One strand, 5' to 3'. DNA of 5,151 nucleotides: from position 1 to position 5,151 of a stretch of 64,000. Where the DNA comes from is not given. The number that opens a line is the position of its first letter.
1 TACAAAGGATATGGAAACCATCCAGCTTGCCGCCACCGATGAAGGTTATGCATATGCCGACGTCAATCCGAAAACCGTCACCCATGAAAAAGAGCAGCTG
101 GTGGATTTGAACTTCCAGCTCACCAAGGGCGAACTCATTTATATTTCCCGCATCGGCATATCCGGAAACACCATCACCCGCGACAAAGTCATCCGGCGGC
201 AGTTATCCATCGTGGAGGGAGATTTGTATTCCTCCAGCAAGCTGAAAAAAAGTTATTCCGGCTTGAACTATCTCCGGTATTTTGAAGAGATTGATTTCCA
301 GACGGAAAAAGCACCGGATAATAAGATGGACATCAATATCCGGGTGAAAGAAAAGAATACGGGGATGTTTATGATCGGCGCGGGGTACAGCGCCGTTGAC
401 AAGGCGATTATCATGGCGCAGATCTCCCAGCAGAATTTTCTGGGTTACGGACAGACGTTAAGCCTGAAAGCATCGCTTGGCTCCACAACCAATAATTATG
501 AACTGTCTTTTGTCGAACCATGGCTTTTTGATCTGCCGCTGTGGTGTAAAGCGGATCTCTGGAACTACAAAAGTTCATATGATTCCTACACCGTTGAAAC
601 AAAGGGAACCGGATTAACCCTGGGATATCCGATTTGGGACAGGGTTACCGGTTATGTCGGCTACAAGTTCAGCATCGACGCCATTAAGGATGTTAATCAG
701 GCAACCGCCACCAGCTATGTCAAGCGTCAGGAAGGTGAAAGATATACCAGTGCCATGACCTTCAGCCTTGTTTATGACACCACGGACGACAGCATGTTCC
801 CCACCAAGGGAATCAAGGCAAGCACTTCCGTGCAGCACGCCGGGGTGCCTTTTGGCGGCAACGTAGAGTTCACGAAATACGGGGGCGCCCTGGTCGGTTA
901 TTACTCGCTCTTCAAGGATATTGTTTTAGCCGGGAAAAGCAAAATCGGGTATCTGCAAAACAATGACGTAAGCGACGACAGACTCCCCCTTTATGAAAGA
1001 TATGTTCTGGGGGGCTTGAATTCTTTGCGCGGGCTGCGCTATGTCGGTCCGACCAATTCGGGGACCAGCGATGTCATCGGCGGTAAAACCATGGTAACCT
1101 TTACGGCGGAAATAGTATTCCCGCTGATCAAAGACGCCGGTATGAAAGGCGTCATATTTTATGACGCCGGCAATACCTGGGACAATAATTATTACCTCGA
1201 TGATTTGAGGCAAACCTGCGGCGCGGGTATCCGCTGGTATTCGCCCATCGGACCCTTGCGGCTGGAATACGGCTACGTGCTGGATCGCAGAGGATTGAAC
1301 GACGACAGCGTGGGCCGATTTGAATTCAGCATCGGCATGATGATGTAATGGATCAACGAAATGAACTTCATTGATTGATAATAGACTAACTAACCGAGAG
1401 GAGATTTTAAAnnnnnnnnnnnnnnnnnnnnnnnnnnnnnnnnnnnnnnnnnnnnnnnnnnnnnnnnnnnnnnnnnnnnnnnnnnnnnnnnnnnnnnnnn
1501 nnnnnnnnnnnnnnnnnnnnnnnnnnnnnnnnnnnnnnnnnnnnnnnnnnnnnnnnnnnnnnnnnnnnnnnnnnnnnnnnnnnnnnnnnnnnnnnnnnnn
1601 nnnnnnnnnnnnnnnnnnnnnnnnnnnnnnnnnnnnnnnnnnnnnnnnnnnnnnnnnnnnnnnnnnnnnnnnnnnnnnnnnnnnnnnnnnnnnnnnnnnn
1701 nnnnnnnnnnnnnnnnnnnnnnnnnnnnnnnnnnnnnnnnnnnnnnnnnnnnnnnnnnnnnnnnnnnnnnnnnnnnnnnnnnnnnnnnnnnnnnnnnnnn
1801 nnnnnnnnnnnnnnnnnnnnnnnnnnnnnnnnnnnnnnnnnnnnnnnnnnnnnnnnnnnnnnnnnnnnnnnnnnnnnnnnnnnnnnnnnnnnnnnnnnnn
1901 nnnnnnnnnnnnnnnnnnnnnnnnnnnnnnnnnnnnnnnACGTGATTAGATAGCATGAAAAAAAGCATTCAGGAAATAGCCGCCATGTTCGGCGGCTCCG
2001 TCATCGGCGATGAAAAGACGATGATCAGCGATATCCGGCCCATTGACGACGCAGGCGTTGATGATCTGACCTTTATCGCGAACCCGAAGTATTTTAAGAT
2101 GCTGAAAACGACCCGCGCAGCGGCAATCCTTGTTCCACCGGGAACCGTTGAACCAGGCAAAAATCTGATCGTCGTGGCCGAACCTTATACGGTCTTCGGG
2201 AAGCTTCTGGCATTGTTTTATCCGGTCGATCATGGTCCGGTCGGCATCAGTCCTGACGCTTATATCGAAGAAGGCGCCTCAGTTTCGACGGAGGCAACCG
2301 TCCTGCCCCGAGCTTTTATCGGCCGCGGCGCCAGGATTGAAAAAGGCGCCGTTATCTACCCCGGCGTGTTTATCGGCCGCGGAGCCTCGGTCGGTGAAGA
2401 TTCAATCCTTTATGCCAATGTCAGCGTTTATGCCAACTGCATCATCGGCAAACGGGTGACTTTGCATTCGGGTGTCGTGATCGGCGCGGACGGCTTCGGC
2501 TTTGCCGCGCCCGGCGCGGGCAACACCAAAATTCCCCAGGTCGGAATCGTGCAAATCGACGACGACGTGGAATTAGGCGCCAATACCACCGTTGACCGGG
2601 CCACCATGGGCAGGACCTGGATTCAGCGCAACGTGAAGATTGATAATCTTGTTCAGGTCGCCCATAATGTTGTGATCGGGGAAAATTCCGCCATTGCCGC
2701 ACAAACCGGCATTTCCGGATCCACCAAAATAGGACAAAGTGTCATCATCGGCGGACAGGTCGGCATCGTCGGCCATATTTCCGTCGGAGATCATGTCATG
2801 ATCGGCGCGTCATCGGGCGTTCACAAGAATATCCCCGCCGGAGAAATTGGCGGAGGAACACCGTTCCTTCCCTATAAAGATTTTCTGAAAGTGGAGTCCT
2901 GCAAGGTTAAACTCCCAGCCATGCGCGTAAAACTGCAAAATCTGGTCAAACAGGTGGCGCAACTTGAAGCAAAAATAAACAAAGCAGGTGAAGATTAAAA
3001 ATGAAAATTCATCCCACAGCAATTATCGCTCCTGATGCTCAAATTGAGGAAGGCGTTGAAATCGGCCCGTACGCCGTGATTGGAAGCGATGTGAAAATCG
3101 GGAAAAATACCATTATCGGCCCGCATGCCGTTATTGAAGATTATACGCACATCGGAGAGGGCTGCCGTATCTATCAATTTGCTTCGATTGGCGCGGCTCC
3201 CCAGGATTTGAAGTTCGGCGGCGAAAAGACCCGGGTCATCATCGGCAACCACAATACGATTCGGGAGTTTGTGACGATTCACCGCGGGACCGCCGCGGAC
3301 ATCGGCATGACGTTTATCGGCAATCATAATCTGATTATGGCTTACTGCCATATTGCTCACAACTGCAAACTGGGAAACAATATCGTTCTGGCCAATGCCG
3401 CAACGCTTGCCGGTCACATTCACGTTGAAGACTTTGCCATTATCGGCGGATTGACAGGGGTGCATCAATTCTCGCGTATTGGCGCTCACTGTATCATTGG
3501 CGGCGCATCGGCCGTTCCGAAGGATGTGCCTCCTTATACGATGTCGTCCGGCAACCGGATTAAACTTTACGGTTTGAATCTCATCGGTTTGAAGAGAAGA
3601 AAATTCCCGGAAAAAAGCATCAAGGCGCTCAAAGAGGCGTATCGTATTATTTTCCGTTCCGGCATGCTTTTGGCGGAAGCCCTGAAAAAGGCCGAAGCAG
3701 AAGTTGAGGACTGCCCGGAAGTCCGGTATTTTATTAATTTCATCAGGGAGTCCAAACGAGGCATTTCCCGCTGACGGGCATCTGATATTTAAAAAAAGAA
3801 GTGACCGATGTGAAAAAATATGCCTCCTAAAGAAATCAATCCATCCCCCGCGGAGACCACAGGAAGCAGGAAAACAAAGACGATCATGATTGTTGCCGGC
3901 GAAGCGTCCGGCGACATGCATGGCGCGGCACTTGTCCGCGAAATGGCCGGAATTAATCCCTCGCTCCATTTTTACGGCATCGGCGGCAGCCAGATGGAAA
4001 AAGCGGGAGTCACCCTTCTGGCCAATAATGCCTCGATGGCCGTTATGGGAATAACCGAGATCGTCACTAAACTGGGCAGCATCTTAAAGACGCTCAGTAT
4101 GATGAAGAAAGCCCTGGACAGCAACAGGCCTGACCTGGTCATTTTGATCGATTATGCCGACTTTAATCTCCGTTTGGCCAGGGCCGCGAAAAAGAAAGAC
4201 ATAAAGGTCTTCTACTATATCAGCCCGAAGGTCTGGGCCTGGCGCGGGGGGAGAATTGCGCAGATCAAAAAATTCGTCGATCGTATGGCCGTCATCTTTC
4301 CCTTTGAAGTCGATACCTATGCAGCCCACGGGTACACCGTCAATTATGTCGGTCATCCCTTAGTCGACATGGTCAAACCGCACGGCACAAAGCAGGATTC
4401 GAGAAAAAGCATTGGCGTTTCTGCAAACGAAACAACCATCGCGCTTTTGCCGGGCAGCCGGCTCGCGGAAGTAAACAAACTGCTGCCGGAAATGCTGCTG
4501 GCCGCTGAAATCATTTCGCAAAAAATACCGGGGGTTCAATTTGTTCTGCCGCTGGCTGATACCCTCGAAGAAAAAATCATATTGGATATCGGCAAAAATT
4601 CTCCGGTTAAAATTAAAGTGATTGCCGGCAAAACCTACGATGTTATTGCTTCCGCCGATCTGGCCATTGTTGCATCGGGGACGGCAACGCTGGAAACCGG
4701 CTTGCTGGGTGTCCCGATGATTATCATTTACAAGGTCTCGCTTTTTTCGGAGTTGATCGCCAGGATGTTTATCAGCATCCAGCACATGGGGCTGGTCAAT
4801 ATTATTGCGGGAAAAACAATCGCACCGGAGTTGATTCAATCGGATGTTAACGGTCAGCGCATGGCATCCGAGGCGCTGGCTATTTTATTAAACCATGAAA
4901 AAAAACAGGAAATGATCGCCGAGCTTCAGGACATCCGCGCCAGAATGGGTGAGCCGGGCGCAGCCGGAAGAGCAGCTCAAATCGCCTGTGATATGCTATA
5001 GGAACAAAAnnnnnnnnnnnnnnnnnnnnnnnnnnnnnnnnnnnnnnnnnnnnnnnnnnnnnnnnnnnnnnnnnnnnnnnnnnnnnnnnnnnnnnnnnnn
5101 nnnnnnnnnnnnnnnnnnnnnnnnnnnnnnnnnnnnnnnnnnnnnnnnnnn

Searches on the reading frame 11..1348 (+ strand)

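Call 75: search_protein_families(library=ncbifam, proteins=[window:11-1348:+], max_evalue=1e-15)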
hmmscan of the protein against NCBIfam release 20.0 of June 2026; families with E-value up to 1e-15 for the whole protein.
window:11-1348:+ (445 aa): 3 families
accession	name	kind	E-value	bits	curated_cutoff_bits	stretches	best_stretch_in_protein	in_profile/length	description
TIGR03303.1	OM_YaeT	equivalog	4.6e-112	375.7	297.15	1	2-443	281-739/741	outer membrane protein assembly factor BamA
NF008287.0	PRK11067.1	subfamily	3.8e-44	151.2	1181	1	5-443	309-800/802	outer membrane protein assembly factor BamA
NF047950.2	ATportTamA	equivalog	1.6e-27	96.4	625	1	5-442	143-566/569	autotransporter assembly complex protein TamA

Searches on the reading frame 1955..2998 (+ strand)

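Call 75: search_protein_families(library=ncbifam, proteins=[window:1955-2998:+], max_evalue=1e-15)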
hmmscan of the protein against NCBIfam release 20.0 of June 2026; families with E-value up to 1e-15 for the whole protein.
window:1955-2998:+ (347 aa): 5 families
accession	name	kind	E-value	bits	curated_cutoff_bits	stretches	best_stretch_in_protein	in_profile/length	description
NF002060.0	PRK00892.1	subfamily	4.5e-115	384.4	207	1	3-335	4-343/345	UDP-3-O-(3-hydroxymyristoyl)glucosamine N-acyltransferase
TIGR01853.1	lipid_A_lpxD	equivalog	1.2e-105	353.1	242.5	1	7-321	1-319/325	UDP-3-O-(3-hydroxymyristoyl)glucosamine N-acyltransferase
NF003657.0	PRK05289.1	equivalog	8.7e-25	87.3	226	1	113-296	3-182/264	acyl-ACP--UDP-N-acetylglucosamine O-acyltransferase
TIGR03570.1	NeuD_NnaD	subfamily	1.6e-21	76.8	160.8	0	201-303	96-200/202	NeuD/PglB/VioB family sugar acetyltransferase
TIGR01852.1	lipid_A_lpxA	equivalog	7.3e-20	71.3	231.05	1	118-294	3-175/254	acyl-ACP--UDP-N-acetylglucosamine O-acyltransferase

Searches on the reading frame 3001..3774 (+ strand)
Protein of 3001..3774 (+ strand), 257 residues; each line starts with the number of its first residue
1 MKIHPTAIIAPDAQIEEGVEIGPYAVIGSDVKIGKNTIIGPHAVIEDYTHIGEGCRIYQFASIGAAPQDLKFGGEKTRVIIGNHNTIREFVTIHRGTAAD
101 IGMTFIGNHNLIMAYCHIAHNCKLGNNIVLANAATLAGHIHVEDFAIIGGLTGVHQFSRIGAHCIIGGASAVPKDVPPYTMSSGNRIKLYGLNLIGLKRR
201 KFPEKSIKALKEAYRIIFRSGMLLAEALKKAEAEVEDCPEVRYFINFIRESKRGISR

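Call 75: search_protein_families(library=ncbifam, proteins=[window:3001-3774:+], max_evalue=1e-15)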
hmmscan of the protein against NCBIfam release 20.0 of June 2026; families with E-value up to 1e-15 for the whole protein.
window:3001-3774:+ (257 aa): 5 families
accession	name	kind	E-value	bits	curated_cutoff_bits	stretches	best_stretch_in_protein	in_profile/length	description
NF003657.0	PRK05289.1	equivalog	1.1e-117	391.9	226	1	2-257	5-260/264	acyl-ACP--UDP-N-acetylglucosamine O-acyltransferase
TIGR01852.1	lipid_A_lpxA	equivalog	1.6e-110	368.3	231.05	1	3-255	1-253/254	acyl-ACP--UDP-N-acetylglucosamine O-acyltransferase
NF002060.0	PRK00892.1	subfamily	2.2e-33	115.8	207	2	2-64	103-165/345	UDP-3-O-(3-hydroxymyristoyl)glucosamine N-acyltransferase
TIGR01853.1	lipid_A_lpxD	equivalog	5e-32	111.1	242.5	1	2-64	94-156/325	UDP-3-O-(3-hydroxymyristoyl)glucosamine N-acyltransferase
TIGR03570.1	NeuD_NnaD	subfamily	1.3e-27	96.7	160.8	0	80-185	95-199/202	NeuD/PglB/VioB family sugar acetyltransferase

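Call 76: list_cluster_members(proteins=[window:3001-3774:+, window:38171-39097:-, window:5010-6767:+, window:1955-2998:+, window:36258-38171:-, P0001, window:3820-5001:+])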
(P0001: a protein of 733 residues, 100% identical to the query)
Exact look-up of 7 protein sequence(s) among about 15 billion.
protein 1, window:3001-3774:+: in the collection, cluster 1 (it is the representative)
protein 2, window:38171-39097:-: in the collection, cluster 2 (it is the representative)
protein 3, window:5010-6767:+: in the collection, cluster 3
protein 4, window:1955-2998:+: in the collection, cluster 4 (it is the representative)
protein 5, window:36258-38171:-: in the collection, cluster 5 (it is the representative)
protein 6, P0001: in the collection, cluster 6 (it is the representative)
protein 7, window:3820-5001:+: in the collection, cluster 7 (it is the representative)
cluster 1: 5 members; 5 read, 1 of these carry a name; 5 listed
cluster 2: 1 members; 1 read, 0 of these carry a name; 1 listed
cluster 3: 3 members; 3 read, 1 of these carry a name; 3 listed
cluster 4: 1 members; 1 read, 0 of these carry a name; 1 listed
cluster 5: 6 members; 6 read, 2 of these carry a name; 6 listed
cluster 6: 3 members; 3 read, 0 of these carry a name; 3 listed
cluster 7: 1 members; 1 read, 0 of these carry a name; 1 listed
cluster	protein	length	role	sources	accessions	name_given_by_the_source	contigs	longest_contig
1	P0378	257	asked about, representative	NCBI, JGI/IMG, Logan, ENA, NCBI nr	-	-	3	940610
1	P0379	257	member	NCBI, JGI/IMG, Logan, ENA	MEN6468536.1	MAG: acyl-ACP--UDP-N-acetylglucosamine O-acyltransferase [Smithella sp.] | UDP-N-acetylglucosamine acyltransferase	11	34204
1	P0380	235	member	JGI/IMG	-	-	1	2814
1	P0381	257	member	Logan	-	-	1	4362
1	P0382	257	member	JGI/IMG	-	-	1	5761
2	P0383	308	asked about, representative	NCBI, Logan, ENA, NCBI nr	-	-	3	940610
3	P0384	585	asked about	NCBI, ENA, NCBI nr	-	-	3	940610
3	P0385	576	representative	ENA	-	-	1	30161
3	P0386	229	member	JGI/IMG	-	subfamily B ATP-binding cassette protein MsbA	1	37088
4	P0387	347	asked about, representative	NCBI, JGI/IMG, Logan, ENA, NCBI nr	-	-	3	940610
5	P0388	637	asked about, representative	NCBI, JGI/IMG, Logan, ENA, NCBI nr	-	-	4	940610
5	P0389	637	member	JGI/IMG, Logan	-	bifunctional enzyme CysN/CysC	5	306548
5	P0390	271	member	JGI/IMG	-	bifunctional enzyme CysN/CysC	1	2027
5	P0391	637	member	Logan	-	-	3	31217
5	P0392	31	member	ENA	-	-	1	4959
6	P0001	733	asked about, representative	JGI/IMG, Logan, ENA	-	-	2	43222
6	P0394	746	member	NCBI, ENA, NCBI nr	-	-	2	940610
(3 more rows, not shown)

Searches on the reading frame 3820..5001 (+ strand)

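Call 75: search_protein_families(library=ncbifam, proteins=[window:3820-5001:+], max_evalue=1e-15)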
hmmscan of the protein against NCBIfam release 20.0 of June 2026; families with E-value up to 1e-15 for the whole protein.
window:3820-5001:+ (393 aa): 2 families
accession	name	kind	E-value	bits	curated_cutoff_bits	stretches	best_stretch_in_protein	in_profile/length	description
TIGR00215.1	lpxB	equivalog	8.7e-99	330.9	190.25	1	19-389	6-379/382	lipid-A-disaccharide synthase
NF002173.0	PRK01021.1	equivalog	3.2e-52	177.9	1033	1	20-375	227-588/610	lipid-A-disaccharide synthase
